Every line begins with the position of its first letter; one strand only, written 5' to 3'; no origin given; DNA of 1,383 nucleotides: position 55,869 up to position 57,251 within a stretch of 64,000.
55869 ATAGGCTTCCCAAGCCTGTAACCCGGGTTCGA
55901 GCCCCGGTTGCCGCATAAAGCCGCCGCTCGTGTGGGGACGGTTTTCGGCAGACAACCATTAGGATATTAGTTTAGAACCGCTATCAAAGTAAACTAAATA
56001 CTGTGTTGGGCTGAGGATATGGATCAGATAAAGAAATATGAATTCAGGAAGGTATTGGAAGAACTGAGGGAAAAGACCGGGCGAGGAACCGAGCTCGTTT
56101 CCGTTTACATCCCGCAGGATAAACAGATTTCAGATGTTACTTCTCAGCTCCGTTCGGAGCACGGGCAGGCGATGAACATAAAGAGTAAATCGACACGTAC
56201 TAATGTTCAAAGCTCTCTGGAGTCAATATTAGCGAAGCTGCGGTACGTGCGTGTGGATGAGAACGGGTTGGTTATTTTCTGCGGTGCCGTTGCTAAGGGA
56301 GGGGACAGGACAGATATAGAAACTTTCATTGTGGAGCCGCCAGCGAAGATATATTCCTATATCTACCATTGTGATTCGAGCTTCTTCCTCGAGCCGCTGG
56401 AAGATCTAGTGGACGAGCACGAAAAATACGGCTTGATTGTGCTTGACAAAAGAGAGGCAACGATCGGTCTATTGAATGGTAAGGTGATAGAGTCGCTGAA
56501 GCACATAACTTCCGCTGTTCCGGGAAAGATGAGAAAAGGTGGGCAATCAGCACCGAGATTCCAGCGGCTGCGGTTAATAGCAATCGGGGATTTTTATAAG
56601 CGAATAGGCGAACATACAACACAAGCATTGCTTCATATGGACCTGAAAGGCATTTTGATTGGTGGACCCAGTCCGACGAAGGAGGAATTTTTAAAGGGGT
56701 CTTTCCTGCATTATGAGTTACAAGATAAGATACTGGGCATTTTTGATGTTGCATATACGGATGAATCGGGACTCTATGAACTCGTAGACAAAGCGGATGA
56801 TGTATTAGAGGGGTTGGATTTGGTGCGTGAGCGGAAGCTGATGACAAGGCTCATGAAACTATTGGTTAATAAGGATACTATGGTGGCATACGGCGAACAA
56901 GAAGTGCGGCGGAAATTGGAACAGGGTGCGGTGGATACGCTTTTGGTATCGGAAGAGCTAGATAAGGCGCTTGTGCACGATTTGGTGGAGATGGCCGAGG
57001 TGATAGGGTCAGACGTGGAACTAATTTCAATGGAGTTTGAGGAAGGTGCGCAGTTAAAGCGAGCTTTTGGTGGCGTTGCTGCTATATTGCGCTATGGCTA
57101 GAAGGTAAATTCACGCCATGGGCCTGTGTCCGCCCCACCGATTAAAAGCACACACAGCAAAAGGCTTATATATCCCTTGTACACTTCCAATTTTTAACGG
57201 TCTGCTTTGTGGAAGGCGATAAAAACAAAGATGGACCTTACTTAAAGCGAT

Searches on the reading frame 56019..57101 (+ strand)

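Call 65: search_protein_families(library=pfam, proteins=[window:56019-57101:+], max_evalue=0.00001)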
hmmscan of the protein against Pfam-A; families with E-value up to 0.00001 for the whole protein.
window:56019-57101:+ (360 aa): 5 families
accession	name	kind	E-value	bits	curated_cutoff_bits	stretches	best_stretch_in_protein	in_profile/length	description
PF03464.20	eRF1_2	-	3.2e-41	141.2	27.1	1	136-264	1-132/133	eRF1 domain 2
PF03465.20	eRF1_3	-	6.3e-24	85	25.8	1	269-359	2-104/106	eRF1 domain 3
PF03463.20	eRF1_1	-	2.7e-23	82.7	23.8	1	11-130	2-122/123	eRF1 domain 1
PF18854.6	baeRF_family10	-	1.3e-14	55.1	27.1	1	124-248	3-129/143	Bacterial archaeo-eukaryotic release factor family 10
PF18859.6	acVLRF1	-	6.5e-06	26.8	27.1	0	140-254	5-119/130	Actinobacteria/chloroflexi VLRF1 release factor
